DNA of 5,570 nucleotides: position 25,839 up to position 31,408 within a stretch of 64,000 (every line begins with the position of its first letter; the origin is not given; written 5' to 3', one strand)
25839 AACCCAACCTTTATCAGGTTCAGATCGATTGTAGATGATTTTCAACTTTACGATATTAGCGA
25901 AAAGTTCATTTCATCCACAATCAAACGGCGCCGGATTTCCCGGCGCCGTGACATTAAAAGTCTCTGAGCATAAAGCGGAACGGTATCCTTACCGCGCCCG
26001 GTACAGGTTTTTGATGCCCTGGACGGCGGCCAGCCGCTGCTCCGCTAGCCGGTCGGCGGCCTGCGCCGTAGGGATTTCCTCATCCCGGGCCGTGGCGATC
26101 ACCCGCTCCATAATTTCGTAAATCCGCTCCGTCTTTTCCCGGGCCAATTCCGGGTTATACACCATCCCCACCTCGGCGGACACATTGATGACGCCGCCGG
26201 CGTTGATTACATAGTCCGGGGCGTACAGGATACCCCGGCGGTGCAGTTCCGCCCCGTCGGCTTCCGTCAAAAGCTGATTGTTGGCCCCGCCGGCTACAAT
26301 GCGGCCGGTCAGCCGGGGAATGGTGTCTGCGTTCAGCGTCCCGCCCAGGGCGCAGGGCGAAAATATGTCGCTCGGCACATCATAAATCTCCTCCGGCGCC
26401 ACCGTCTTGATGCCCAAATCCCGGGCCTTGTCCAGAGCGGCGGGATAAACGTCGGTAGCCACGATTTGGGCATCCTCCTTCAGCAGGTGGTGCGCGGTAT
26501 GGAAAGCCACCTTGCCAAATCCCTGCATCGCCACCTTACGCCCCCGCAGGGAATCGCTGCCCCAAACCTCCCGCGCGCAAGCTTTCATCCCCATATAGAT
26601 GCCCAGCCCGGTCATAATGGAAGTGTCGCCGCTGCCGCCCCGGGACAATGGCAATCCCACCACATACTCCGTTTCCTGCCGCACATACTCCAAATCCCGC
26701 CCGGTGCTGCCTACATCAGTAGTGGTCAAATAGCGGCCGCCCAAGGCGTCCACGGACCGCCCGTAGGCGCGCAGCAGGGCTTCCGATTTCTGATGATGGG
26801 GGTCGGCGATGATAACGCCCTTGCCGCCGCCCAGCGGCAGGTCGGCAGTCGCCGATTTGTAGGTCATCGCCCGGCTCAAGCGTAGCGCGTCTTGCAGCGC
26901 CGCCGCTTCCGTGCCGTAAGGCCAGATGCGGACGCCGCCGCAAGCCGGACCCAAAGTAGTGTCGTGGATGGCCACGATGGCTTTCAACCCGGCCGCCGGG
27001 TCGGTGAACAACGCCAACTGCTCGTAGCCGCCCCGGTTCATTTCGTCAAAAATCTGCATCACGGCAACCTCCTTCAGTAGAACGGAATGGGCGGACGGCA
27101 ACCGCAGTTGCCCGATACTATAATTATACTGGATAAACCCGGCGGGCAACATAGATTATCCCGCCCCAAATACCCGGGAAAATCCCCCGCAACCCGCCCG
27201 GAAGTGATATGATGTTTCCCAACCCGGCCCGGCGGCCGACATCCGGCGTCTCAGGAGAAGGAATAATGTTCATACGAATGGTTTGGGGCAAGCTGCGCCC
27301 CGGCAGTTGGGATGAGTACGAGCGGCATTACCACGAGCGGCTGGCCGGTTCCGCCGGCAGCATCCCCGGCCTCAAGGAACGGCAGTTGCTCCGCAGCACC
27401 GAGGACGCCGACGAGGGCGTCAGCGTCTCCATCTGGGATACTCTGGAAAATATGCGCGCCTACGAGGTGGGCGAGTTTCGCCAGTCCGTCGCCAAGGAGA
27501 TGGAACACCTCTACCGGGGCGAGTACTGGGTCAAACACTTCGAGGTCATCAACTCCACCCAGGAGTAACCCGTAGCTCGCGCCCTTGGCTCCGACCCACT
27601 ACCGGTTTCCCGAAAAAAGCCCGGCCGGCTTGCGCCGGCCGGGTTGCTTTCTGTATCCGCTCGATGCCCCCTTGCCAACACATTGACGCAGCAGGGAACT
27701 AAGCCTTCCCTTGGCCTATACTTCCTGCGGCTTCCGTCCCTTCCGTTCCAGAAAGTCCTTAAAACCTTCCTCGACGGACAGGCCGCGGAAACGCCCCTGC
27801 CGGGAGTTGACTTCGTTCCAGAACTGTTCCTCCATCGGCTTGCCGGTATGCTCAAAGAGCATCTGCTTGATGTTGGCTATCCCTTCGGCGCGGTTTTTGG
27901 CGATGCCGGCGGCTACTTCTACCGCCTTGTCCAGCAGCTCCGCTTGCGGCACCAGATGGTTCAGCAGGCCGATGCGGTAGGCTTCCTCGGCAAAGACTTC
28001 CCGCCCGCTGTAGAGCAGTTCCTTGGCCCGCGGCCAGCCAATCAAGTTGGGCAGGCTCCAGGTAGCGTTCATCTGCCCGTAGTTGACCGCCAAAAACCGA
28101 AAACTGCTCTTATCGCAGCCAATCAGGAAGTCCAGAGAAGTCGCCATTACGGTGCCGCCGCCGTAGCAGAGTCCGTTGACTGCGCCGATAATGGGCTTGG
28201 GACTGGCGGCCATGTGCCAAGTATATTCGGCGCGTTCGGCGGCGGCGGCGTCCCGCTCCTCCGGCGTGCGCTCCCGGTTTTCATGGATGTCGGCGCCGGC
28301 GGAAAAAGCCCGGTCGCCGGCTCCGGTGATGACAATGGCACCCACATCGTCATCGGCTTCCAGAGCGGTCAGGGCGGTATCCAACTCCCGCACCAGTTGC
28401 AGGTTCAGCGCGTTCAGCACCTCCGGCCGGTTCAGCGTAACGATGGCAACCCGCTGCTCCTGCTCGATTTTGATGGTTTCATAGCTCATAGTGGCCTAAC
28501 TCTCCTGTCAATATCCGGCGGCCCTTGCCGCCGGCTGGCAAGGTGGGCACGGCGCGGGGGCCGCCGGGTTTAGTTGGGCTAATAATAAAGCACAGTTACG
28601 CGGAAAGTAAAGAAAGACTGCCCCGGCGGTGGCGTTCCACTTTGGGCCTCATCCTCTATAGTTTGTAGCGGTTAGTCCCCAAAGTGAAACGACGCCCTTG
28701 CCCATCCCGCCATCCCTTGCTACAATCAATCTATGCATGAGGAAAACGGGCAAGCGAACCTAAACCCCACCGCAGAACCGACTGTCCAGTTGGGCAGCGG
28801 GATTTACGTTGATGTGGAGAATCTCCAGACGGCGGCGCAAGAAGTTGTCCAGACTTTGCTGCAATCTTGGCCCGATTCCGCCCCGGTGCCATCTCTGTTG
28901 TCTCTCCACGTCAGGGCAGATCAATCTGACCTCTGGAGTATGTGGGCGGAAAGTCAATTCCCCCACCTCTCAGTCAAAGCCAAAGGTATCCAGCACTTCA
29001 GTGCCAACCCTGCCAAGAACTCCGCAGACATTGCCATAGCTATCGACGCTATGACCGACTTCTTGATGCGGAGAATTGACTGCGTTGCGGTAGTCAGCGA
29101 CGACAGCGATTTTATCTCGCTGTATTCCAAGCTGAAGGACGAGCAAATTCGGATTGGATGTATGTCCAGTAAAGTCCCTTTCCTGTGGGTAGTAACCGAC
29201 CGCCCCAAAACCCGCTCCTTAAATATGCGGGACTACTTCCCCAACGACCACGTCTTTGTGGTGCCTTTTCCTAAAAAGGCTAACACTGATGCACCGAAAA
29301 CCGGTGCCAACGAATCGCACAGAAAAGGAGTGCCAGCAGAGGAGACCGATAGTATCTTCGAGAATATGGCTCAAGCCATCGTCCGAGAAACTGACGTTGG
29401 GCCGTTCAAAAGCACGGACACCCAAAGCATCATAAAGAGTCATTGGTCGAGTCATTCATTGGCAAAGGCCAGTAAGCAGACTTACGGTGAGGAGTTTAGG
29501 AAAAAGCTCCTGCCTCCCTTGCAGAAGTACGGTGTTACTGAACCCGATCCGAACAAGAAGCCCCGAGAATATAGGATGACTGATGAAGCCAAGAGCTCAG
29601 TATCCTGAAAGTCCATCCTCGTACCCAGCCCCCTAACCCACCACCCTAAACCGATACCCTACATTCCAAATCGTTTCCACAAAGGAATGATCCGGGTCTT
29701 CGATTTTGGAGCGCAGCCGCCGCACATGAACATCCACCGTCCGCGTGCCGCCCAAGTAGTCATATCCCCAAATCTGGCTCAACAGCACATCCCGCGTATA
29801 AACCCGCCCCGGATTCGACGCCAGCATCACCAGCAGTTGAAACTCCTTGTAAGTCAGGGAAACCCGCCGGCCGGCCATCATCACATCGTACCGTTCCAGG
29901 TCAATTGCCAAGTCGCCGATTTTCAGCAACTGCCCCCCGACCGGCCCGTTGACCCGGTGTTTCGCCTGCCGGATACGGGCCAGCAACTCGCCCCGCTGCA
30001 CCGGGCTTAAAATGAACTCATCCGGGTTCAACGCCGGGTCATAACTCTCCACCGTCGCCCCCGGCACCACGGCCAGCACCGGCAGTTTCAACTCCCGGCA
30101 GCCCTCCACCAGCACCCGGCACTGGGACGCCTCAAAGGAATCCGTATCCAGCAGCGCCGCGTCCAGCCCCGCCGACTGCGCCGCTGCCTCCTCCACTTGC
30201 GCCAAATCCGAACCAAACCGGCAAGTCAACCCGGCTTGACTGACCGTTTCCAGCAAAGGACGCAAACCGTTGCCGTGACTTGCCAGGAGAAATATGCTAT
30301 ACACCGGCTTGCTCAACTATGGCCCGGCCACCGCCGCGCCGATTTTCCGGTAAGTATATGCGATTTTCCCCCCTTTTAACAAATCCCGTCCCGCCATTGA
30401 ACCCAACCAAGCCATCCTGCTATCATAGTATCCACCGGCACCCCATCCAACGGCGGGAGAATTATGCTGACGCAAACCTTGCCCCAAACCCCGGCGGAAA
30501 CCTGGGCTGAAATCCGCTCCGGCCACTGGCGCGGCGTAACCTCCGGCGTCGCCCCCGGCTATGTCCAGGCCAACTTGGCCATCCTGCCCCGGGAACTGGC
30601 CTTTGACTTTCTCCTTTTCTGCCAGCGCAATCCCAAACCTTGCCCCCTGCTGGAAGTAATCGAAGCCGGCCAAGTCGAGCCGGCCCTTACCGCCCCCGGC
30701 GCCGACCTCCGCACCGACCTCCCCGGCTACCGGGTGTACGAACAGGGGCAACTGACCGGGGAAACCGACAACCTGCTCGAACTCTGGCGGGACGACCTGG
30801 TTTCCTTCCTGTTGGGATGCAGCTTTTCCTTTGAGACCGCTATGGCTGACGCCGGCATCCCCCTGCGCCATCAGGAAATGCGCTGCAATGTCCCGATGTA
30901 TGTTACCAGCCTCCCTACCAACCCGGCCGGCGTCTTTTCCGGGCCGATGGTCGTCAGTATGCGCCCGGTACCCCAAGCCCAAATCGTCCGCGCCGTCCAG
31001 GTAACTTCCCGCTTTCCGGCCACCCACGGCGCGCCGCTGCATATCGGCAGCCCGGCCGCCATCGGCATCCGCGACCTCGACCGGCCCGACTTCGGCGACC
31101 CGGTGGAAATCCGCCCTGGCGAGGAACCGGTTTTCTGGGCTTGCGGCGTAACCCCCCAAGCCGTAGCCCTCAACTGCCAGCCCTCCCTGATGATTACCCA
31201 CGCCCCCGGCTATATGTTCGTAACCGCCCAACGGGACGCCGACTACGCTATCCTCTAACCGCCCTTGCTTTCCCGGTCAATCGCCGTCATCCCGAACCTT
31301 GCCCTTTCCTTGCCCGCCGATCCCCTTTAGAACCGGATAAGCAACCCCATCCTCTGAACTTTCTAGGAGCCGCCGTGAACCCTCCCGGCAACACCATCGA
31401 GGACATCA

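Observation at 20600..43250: ~22.6-kb block with reversed strand and codon skew: recent inversion or misjoin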

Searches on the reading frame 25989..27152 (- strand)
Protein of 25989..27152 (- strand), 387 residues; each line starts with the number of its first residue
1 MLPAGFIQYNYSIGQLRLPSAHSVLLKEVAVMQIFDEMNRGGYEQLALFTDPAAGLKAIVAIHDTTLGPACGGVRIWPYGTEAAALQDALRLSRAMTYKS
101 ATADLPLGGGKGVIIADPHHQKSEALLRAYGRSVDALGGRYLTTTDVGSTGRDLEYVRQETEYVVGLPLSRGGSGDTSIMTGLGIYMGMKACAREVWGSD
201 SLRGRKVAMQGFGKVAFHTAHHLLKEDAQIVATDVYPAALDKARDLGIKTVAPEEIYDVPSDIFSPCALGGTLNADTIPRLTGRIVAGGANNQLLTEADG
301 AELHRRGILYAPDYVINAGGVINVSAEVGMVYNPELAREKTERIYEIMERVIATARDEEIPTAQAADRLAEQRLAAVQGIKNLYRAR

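Call 7: search_protein_families(library=pfam, proteins=[window:25989-27152:-])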
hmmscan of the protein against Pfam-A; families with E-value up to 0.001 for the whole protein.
window:25989-27152:- (387 aa): 2 families
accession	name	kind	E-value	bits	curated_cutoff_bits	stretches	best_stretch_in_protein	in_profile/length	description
PF02812.23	ELFV_dehydrog_N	-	3.5e-26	91.9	25.3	1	56-162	21-128/129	Glu/Leu/Phe/Val dehydrogenase, dimerisation domain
PF00208.27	ELFV_dehydrog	-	6.3e-23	82.2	23.4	2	247-376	98-235/241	Glutamate/Leucine/Phenylalanine/Valine dehydrogenase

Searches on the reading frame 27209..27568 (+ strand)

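Call 8: search_protein_families(library=pfam, proteins=[window:27209-27568:+])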
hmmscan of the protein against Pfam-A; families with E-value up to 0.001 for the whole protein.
window:27209-27568:+ (119 aa): 1 family
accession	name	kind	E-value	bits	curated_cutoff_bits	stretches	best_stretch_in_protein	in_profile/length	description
PF03992.22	ABM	-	3.4e-07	30.8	23.1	1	20-85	1-66/78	Antibiotic biosynthesis monooxygenase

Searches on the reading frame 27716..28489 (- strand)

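Call 8: search_protein_families(library=pfam, proteins=[window:27716-28489:-])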
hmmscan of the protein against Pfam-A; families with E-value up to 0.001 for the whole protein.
window:27716-28489:- (257 aa): 2 families
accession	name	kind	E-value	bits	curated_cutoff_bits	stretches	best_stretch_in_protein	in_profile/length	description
PF00378.25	ECH_1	-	7.4e-51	173.3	27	1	10-250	2-244/251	Enoyl-CoA hydratase/isomerase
PF16113.10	ECH_2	-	2.2e-29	103.4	27.2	1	15-223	2-215/335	Enoyl-CoA hydratase/isomerase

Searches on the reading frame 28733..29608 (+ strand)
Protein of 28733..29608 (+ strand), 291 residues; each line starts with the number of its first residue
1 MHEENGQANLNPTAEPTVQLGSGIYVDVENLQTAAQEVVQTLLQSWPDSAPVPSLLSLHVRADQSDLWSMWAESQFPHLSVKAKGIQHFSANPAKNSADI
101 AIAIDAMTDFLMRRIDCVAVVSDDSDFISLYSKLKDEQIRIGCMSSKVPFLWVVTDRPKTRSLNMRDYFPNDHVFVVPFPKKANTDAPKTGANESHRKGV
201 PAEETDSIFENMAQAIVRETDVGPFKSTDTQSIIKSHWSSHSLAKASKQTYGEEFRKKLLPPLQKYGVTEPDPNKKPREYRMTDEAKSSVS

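Call 8: search_protein_families(library=pfam, proteins=[window:28733-29608:+])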
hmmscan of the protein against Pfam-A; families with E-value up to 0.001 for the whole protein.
window:28733-29608:+ (291 aa): 1 family
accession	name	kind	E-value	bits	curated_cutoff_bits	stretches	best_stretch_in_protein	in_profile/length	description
PF01936.24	NYN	-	4.8e-12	47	24.2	1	23-145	3-124/145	NYN domain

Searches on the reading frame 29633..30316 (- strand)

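Call 8: search_protein_families(library=pfam, proteins=[window:29633-30316:-])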
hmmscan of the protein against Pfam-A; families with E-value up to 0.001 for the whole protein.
window:29633-30316:- (227 aa): 1 family
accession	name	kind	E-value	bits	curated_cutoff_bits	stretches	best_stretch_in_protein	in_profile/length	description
PF00486.34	Trans_reg_C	-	4e-27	94.5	26.2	1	149-223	1-77/77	Transcriptional regulatory protein, C terminal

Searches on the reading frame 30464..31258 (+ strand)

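Call 8: search_protein_families(library=pfam, proteins=[window:30464-31258:+])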
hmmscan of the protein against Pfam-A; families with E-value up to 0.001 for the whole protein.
window:30464-31258:+ (264 aa): 1 family
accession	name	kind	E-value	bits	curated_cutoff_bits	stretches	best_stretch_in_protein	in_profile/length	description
PF07286.17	D-Glu_cyclase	-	8.4e-66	220.7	25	1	113-254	1-142/143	D-glutamate cyclase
